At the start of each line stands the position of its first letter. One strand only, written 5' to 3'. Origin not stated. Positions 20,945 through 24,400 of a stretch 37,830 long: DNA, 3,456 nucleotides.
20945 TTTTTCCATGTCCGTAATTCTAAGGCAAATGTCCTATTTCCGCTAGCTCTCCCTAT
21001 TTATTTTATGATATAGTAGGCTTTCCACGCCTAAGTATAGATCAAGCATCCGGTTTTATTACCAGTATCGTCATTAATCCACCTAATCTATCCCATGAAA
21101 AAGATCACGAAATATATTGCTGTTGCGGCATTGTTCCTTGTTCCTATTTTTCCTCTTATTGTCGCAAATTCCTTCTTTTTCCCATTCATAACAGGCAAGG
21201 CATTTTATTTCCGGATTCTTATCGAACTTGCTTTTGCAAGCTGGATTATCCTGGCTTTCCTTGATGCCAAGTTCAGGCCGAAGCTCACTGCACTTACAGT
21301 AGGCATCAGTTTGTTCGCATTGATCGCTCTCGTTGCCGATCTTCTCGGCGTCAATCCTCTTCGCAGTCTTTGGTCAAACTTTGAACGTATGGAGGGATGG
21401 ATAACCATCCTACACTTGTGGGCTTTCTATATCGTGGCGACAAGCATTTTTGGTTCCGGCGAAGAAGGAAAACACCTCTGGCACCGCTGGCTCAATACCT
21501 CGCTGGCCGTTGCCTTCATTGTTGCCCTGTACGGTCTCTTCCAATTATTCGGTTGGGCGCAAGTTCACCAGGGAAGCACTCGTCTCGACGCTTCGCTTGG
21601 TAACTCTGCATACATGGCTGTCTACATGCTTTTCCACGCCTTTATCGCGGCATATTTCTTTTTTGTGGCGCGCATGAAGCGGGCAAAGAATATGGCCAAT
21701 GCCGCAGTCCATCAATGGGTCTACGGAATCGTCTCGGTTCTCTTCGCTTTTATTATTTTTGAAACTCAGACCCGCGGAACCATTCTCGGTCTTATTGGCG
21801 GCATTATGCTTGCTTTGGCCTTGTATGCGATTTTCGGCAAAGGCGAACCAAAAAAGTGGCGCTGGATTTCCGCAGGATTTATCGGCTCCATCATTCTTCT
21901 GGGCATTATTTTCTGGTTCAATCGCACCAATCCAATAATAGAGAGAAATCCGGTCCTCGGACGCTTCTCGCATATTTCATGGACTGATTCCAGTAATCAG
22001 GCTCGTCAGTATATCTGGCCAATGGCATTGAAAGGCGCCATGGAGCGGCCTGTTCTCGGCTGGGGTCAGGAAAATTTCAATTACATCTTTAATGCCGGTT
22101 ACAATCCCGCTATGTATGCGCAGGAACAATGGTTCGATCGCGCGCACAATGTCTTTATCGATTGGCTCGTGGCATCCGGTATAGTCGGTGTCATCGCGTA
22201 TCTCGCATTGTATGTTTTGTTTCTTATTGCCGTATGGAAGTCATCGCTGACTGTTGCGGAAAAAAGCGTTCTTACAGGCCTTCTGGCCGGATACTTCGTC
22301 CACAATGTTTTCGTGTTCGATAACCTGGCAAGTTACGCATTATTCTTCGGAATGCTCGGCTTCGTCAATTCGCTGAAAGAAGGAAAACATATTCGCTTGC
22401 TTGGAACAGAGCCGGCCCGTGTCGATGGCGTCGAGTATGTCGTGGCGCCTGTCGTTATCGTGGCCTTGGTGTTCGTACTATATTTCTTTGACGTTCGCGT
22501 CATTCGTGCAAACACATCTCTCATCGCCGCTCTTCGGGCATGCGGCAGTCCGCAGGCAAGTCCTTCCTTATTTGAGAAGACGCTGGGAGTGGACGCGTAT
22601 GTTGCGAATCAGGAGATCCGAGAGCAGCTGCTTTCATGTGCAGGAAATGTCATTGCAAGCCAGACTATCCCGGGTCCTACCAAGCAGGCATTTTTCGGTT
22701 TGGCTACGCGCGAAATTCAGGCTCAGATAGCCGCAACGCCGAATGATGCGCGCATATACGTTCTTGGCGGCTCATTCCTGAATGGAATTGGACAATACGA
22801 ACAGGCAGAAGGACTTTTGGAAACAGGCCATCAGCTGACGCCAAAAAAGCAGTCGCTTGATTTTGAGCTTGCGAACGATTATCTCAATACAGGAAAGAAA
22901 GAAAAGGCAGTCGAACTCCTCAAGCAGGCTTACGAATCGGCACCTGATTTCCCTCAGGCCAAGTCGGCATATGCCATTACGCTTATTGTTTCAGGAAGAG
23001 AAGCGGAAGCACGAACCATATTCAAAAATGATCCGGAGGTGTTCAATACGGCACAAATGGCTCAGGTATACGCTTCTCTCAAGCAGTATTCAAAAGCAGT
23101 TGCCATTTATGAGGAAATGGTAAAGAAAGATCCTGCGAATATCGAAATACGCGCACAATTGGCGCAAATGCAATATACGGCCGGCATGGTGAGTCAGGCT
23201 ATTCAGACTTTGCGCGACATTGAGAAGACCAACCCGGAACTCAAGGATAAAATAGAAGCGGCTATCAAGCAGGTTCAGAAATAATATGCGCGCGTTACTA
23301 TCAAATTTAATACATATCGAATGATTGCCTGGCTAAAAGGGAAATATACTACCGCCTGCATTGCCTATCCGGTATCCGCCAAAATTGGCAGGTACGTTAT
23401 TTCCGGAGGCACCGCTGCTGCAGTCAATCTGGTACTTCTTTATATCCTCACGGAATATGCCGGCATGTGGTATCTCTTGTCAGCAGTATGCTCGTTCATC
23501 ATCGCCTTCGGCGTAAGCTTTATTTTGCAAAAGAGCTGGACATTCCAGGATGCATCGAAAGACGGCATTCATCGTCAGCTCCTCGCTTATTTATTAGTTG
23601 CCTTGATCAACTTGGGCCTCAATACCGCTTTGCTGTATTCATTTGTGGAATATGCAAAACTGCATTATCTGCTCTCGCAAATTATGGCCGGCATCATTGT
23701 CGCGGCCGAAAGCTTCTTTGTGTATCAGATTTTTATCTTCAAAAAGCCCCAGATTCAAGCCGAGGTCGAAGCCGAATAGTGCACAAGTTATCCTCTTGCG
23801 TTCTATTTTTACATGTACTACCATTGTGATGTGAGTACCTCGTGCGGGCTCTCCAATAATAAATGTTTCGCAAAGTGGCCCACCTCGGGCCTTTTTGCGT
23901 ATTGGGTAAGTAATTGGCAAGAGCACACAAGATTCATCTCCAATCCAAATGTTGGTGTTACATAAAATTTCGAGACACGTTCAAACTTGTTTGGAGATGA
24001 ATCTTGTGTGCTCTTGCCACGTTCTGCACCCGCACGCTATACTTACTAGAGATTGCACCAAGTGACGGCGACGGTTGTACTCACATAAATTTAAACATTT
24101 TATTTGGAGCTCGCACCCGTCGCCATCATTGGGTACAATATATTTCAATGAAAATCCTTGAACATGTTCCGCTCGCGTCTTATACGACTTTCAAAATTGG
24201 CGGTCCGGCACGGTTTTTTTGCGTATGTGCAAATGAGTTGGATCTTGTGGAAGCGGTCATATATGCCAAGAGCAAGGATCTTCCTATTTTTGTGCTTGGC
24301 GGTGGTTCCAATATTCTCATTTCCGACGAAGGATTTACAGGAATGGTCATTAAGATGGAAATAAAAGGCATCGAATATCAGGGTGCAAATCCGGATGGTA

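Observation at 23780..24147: Nested palindromic element with a mismatch-free 29-bp stem between the gtrA-like gene and murB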

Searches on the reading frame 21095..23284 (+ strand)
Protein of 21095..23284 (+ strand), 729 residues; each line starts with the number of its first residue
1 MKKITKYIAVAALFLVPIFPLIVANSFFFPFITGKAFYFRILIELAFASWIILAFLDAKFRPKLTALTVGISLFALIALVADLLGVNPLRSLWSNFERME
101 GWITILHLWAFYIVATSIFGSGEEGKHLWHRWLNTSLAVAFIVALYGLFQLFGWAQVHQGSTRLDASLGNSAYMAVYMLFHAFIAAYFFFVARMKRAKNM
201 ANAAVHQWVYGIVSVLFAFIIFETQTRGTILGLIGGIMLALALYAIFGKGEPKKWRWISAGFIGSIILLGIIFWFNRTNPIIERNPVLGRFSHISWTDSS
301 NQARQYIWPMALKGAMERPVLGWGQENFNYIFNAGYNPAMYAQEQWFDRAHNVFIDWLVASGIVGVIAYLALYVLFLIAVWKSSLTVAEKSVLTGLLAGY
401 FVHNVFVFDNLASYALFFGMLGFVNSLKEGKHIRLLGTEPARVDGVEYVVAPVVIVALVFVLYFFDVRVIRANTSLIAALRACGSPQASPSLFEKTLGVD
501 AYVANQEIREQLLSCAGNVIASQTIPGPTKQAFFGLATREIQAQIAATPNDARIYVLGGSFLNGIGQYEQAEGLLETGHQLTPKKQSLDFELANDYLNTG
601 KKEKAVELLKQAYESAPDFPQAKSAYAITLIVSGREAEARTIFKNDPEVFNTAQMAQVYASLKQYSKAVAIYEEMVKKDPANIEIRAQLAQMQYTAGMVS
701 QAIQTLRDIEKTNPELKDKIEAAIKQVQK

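Call 79: search_protein_families(library=pfam, proteins=[window:21095-23284:+])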
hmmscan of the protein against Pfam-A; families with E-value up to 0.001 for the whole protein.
window:21095-23284:+ (729 aa): 21 families
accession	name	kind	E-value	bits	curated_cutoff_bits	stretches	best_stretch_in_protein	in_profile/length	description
PF04932.20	Wzy_C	-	1e-23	84.2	31.7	1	213-370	2-149/149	O-Antigen ligase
PF14559.12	TPR_19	-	7.2e-20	71.5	25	2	663-715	5-57/68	Tetratricopeptide repeat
PF13428.12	TPR_14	-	3e-14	52.6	23.5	1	653-692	5-44/44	Tetratricopeptide repeat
PF07719.23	TPR_2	-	4.5e-10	39.3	27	0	590-618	5-33/34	Tetratricopeptide repeat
PF12895.13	ANAPC3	-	1.4e-09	38.5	27.2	0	655-708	28-81/82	Anaphase-promoting complex, cyclosome, subunit 3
PF14561.12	TPR_20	-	9.9e-09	35.9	25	0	669-716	8-55/90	Tetratricopeptide repeat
PF13432.12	TPR_16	-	2.3e-08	34.8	32.7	1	591-643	2-54/65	Tetratricopeptide repeat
PF23914.1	TPR_CcmH_CycH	-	9.9e-08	32.4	42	0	543-644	41-145/158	Cytochrome c-type biogenesis protein H TPR domain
PF24575.1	TPR_Slam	-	3.7e-07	30.9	35.2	1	644-695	43-93/104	Surface lipoprotein assembly modifier, N-terminal TPR repeats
PF13429.12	TPR_15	-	2.3e-06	27.7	26.2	1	593-705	153-270/280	Tetratricopeptide repeat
PF13431.12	TPR_17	-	4.9e-06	26.8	24.4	0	545-572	6-33/34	Tetratricopeptide repeat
PF13174.12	TPR_6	-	6.1e-06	27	26.3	0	655-680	6-31/33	Tetratricopeptide repeat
PF13181.12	TPR_8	-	9.1e-06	25.9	25.7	0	596-618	11-33/34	Tetratricopeptide repeat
PF00515.34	TPR_1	-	1.1e-05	25.4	27.8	0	654-681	6-33/34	Tetratricopeptide repeat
PF13176.12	TPR_7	-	1.2e-05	25.4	27.9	0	654-680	4-32/36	Tetratricopeptide repeat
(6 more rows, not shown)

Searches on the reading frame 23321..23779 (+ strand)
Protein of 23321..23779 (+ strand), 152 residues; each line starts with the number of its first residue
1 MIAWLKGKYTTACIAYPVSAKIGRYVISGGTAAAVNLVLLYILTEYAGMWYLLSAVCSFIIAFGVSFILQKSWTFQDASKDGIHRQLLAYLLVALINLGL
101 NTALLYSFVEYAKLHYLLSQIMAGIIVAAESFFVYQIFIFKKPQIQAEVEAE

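Call 15: find_encoding_contigs(protein=window:23321-23779:+, flank=10000, max_places=10)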
Protein window:23321-23779:+ (152 aa): 4 contigs read that carry it; 4 places shown.
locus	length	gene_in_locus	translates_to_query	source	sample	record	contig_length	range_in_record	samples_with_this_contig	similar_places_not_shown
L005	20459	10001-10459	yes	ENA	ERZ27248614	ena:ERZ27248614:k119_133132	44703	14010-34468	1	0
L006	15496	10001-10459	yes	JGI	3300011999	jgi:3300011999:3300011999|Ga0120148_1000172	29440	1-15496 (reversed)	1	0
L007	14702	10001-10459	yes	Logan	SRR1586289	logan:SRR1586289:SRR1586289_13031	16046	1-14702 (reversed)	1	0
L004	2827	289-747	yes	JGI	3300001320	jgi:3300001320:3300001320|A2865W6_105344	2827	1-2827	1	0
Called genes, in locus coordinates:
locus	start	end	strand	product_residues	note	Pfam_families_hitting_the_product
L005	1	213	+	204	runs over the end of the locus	PF08241:Methyltransf_11, PF13489:Methyltransf_23, PF08242:Methyltransf_12, PF13649:Methyltransf_25 (weak), PF13847:Methyltransf_31 (weak), PF20922:Anamorsin_N (weak)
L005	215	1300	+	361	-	PF13439:Glyco_transf_4, PF00534:Glycos_transf_1, PF13692:Glyco_trans_1_4, PF13524:Glyco_trans_1_2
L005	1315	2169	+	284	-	PF05175:MTS (weak), PF05050:Methyltransf_21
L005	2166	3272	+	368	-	PF03016:Exostosin_GT47, PF24785:RXYLT1_C (weak)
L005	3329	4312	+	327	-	PF01946:Thi4 (weak), PF00890:FAD_binding_2 (weak), PF01494:FAD_binding_3 (weak), PF03486:HI0933_like (weak), PF07992:Pyr_redox_2 (weak), PF12831:FAD_oxidored (weak), PF13450:NAD_binding_8, PF01593:Amino_oxidase, +1 more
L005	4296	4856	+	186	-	-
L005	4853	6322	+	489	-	PF02366:PMT, PF13231:PMT_2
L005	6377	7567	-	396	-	PF01943:Polysacc_synt, PF13440:Polysacc_synt_3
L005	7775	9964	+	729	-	PF04932:Wzy_C, PF13432:TPR_16 (faint), PF13431:TPR_17 (faint), PF14561:TPR_20 (faint), PF13429:TPR_15 (weak), PF14559:TPR_19 (weak), PF13428:TPR_14 (weak), PF14559:TPR_19, +8 more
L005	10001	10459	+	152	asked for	PF04138:GtrA_DPMS_TM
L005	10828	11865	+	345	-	PF01565:FAD_binding_4, PF02873:MurB_C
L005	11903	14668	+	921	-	PF07517:SecA_DEAD, PF01043:SecA_PP_bind, PF21090:P-loop_SecA, PF07516:SecA_SW, PF02810:SEC-C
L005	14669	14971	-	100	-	PF01371:Trp_repressor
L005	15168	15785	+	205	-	PF00293:NUDIX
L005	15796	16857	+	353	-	PF01594:AI-2E_transport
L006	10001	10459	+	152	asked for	PF04138:GtrA_DPMS_TM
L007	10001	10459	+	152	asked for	PF04138:GtrA_DPMS_TM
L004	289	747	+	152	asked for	PF04138:GtrA_DPMS_TM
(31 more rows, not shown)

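Call 79: search_protein_families(library=pfam, proteins=[window:23321-23779:+])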
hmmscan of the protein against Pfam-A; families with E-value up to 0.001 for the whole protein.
window:23321-23779:+ (152 aa): 1 family
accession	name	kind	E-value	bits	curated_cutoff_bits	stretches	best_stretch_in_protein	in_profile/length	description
PF04138.20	GtrA_DPMS_TM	-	7.2e-26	91.1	26.1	1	24-140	1-117/117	GtrA/DPMS, transmembrane domain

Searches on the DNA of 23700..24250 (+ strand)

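Call 5: search_rna_families(source=window, start=23700, end=24250, threshold=evalue, max_evalue=10)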
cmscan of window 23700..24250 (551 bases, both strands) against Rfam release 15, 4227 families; matches with E-value up to 10: 14.
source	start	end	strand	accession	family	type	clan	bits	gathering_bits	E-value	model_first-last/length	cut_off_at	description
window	23916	24018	-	RF04108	mir-2513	Gene; miRNA;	-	41.2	89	1.1e-06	1-120/120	no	mir-2513 microRNA precursor family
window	23916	24018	+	RF04108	mir-2513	Gene; miRNA;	-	40.6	89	1.6e-06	1-120/120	no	mir-2513 microRNA precursor family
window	23918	24016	+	RF00963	mir-642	Gene; miRNA;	-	33.5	90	0.00046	1-83/83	no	mir-642 microRNA precursor family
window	23914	24020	+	RF00452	MIR172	Gene; miRNA;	-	31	70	9.8e-05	1-114/114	no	mir-172 microRNA precursor family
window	23910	24026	-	RF00452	MIR172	Gene; miRNA;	-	30.9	70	0.00011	1-114/114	no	mir-172 microRNA precursor family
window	23911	24021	-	RF03688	mir-3045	Gene; miRNA;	-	29.4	90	0.00033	1-75/75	no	mir-3045 microRNA precursor family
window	23921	24015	+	RF03788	MIR5304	Gene; miRNA;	-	28.7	75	0.00034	1-80/80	no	MIR5304 microRNA precursor family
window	23913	24020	+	RF03688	mir-3045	Gene; miRNA;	-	27.8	90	0.00095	1-75/75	no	mir-3045 microRNA precursor family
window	23923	24011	+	RF03498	mir-3145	Gene; miRNA;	-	27.5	98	0.003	1-84/84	no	mir-3145 microRNA precursor family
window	23917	24017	-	RF00853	mir-304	Gene; miRNA;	-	26.7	99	0.0023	1-88/88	no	mir-304 microRNA precursor family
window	24048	24143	+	RF04210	MIR8643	Gene; miRNA;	-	18.9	135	0.39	1-150/150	no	MIR8643 microRNA precursor family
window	23791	23900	+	RF00506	Thr_leader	Cis-reg; leader;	-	15.9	55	2.4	1-118/118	no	Threonine operon leader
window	23918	24016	-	RF03866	mir-1889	Gene; miRNA;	-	15.7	80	1.7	1-128/128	no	mir-1889 microRNA precursor family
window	23721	23911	+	RF02043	HOTTIP_4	Gene; lncRNA;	-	15.7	45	2.9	1-166/166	no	HOXA transcript at the distal tip, conserved region 4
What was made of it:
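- On Any curated RNA family (Rfam 15): With relaxed thresholds, only generic miRNA-precursor models match the long hairpin, at less than half their gathering scores (call 5).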

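Call 57: search_dna_similar(query=window:23900-24035:+, collection=phages, mode=distant, max_evalue=0.01)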
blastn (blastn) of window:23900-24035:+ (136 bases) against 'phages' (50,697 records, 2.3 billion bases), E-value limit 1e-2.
No match.

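Call 58: search_dna_similar(query=window:23780-24147:+, collection=plasmids, mode=distant, max_evalue=0.01)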
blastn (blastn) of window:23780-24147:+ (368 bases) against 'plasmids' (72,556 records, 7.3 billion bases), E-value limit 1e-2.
No match.
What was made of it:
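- On MITE: Nothing in the phage or plasmid collections (calls 57, 58).
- Tried and rejected: Phage and plasmid BLAST: nothing (calls 57, 58).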
